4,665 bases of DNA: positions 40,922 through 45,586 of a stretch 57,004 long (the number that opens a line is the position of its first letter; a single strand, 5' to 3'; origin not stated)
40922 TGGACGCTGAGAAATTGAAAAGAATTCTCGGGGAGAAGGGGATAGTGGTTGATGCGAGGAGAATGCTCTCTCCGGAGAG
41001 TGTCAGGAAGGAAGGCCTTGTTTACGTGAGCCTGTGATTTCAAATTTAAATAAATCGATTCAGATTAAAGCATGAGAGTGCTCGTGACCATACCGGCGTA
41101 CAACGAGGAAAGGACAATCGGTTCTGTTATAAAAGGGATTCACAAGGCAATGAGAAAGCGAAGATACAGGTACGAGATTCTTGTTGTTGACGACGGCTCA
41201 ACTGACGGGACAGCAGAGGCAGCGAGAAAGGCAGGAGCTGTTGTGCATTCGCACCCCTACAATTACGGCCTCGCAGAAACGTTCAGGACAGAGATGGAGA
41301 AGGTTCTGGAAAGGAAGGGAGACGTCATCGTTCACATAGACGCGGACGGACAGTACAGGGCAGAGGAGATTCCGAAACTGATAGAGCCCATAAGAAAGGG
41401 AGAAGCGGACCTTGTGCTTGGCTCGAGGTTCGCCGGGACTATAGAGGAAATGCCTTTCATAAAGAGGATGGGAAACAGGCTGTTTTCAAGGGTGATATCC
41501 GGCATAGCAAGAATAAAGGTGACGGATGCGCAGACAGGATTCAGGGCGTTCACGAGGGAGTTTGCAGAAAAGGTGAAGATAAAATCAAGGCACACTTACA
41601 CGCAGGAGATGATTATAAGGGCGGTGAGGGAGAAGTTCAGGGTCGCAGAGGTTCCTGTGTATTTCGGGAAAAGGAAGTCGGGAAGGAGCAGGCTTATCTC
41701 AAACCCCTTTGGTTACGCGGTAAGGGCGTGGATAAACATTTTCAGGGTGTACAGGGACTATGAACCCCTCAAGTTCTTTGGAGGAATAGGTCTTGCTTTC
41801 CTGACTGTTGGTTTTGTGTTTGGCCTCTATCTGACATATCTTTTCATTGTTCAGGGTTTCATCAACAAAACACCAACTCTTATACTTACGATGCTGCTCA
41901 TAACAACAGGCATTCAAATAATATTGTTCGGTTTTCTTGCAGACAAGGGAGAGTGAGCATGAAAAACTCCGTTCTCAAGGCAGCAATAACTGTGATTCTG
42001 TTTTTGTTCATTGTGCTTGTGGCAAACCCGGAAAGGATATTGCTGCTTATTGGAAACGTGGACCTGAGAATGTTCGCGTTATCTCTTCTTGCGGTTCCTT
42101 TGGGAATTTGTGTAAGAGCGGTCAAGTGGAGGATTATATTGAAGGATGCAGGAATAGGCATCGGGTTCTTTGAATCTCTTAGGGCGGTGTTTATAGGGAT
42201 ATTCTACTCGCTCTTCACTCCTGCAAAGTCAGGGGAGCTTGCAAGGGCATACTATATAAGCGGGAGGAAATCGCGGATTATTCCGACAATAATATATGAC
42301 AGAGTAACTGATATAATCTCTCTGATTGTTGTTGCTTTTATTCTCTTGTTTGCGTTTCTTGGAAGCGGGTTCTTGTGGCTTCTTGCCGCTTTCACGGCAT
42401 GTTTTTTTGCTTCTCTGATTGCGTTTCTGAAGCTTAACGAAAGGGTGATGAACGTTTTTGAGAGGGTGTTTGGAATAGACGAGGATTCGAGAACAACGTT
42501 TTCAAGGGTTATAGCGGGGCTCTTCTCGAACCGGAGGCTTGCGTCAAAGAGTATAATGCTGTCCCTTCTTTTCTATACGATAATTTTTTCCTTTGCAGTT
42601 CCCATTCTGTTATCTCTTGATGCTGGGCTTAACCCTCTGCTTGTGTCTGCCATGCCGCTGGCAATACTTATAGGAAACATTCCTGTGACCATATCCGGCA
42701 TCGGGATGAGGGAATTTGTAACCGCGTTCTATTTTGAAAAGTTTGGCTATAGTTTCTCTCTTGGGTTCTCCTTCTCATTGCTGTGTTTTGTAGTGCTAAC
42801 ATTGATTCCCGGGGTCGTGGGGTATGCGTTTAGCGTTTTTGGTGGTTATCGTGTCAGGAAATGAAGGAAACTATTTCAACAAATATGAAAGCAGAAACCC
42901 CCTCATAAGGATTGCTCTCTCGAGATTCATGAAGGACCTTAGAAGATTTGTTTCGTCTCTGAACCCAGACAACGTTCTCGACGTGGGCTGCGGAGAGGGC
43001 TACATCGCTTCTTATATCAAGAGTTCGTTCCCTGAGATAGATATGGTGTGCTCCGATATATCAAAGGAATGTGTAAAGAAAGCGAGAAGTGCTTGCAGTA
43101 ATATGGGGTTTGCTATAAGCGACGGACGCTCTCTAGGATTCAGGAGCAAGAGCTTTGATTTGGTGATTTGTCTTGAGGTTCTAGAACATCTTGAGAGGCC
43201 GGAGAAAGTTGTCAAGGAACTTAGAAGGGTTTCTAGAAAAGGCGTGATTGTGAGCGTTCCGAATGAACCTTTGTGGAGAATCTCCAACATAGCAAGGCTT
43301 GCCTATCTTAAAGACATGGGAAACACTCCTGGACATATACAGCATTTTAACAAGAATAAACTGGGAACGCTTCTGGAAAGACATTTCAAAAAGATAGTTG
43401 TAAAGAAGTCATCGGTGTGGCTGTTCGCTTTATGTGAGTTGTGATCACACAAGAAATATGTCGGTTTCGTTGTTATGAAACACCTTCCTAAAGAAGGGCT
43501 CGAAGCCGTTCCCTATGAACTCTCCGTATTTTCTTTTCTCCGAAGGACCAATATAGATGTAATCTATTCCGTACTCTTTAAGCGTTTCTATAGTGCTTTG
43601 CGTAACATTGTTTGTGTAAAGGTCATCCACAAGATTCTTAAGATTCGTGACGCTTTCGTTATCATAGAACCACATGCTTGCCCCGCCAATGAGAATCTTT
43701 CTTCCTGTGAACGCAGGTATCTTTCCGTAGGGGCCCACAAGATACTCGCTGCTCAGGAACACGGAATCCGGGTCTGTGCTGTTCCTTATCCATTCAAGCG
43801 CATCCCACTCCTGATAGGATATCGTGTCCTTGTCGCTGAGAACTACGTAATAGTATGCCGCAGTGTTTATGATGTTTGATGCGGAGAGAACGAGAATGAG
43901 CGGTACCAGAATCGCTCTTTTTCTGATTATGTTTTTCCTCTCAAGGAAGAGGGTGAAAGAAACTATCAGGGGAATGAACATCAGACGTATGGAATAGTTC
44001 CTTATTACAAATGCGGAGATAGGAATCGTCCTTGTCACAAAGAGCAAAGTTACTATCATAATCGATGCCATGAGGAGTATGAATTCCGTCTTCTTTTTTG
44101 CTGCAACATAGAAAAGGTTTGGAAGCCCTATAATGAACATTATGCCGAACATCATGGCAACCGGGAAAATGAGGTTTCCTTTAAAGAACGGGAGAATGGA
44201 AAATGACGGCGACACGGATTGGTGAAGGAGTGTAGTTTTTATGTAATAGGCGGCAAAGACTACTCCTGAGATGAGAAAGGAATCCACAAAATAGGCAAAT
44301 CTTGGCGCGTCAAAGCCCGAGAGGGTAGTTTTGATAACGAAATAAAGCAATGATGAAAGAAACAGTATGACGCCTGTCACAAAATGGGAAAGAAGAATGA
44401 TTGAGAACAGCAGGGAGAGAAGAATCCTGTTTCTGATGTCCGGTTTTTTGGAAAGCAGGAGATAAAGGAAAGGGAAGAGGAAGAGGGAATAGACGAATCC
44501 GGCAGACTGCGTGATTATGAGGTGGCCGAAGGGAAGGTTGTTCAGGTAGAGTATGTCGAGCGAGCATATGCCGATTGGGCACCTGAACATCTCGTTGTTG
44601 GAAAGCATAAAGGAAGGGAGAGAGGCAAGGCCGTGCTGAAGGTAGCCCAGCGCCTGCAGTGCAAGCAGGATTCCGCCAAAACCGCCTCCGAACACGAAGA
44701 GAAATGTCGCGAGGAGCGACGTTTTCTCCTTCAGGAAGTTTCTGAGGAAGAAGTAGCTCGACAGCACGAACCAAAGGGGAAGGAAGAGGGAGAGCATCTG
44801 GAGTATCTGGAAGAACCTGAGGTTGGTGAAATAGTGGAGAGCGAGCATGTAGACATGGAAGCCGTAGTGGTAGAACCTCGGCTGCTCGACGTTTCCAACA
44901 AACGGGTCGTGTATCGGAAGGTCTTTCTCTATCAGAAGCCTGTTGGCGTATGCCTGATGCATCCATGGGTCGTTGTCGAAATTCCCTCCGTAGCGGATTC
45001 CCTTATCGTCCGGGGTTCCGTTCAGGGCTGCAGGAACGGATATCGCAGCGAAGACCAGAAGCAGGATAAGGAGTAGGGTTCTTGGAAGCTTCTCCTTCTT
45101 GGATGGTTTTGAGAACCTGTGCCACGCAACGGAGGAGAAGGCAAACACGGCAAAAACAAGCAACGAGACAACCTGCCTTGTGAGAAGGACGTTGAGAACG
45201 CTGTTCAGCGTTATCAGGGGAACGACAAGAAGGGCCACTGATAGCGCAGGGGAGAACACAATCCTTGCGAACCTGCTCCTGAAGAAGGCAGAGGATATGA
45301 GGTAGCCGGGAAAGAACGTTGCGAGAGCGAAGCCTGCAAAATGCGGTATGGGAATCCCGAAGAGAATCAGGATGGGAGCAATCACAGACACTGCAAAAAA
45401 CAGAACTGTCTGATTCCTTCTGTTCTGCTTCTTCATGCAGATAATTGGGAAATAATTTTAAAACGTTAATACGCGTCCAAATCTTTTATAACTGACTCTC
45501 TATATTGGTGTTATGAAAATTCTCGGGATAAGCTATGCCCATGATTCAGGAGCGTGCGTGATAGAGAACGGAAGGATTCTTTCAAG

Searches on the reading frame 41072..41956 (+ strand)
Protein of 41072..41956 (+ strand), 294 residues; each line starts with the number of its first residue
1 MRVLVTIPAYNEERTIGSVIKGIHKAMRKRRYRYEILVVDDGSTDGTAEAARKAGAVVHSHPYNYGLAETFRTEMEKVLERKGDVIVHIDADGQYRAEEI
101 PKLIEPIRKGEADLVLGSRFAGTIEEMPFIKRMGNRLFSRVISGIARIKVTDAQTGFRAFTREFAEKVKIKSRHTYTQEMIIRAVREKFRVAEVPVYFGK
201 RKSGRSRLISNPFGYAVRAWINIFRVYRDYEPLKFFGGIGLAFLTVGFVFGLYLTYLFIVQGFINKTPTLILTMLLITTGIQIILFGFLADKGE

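Call 76: search_protein_families(library=pfam, proteins=[window:41072-41956:+], max_evalue=0.01)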
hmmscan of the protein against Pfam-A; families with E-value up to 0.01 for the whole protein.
window:41072-41956:+ (294 aa): 3 families
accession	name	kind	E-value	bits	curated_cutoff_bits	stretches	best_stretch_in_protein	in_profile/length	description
PF00535.33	Glycos_transf_2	-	3.3e-25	89.4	23.3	1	5-167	2-166/168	Glycosyl transferase family 2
PF13704.12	Glyco_tranf_2_4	-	0.00066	20.6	27.5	1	34-92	20-81/98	Glycosyl transferase family 2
PF13641.12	Glyco_tranf_2_3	-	0.0021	18.5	27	1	3-56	3-53/230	Glycosyltransferase like family 2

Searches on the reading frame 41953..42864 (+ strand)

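Call 39: search_protein_families(library=ncbifam, proteins=[window:41953-42864:+], max_evalue=0.0001)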
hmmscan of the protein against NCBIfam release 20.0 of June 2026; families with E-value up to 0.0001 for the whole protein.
window:41953-42864:+ (303 aa): 1 family
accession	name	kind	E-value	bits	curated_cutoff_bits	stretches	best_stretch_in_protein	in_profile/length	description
TIGR00374.1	TIGR00374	subfamily_domain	4.3e-12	46.1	43.2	1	12-294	3-310/323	flippase-like domain-containing protein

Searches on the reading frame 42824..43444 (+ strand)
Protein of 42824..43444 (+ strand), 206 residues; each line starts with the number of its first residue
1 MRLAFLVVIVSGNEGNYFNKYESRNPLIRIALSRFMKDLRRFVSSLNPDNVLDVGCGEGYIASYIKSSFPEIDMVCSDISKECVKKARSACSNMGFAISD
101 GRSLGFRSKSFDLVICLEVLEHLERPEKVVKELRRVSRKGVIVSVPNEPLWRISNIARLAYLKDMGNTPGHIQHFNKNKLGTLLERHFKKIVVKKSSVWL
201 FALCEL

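Call 76: search_protein_families(library=pfam, proteins=[window:42824-43444:+], max_evalue=0.01)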
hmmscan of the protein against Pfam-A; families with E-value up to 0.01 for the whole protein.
window:42824-43444:+ (206 aa): 13 families
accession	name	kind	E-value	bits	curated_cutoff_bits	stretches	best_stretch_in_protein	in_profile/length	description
PF08241.18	Methyltransf_11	-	3e-20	73.1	21.2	1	52-142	1-92/95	Methyltransferase domain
PF13649.12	Methyltransf_25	-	2.7e-18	66.9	27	1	51-140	1-96/97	Methyltransferase domain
PF13489.12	Methyltransf_23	-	5e-18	65.8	27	1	33-186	6-156/164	Methyltransferase domain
PF13847.12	Methyltransf_31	-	8.3e-16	58.4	27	1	50-145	6-109/145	Methyltransferase domain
PF08242.18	Methyltransf_12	-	4.9e-14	53.3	30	1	52-140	1-95/98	Methyltransferase domain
PF07021.18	MetW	-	1.1e-11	45.2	21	1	49-154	15-118/193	Methionine biosynthesis protein MetW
PF05175.20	MTS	-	5.8e-08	33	23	1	49-116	33-104/170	Methyltransferase small domain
PF01209.24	Ubie_methyltran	-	8.4e-08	32.3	20.1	1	19-145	18-151/233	ubiE/COQ5 methyltransferase family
PF05219.18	DREV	-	5.5e-06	26.1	26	1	42-143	89-186/265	DREV methyltransferase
PF13679.12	Methyltransf_32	-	7.6e-05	23.2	27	1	36-96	13-78/143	Methyltransferase domain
PF02353.26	CMAS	-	0.00019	21.3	27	1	49-124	64-141/273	Mycolic acid cyclopropane synthetase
PF05148.21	Methyltransf_8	-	0.0021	18.4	27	1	34-178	62-189/219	Hypothetical methyltransferase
PF00891.24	Methyltransf_2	-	0.0064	16.3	22.3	1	50-97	65-114/210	O-methyltransferase domain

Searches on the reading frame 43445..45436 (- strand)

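Call 13: search_protein_families(library=pfam, proteins=[window:43445-45436:-], max_evalue=0.001)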
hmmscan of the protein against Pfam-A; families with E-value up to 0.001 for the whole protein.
window:43445-45436:- (663 aa): 0 families

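Call 39: search_protein_families(library=ncbifam, proteins=[window:43445-45436:-], max_evalue=0.0001)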
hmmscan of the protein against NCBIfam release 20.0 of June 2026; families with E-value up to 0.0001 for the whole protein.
window:43445-45436:- (663 aa): 1 family
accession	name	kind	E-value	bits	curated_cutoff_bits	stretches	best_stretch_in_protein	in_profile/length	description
TIGR03662.1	Chlor_Arch_YYY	subfamily_domain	7.3e-07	28.2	300.25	1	352-661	411-724/727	chlor_Arch_YYY domain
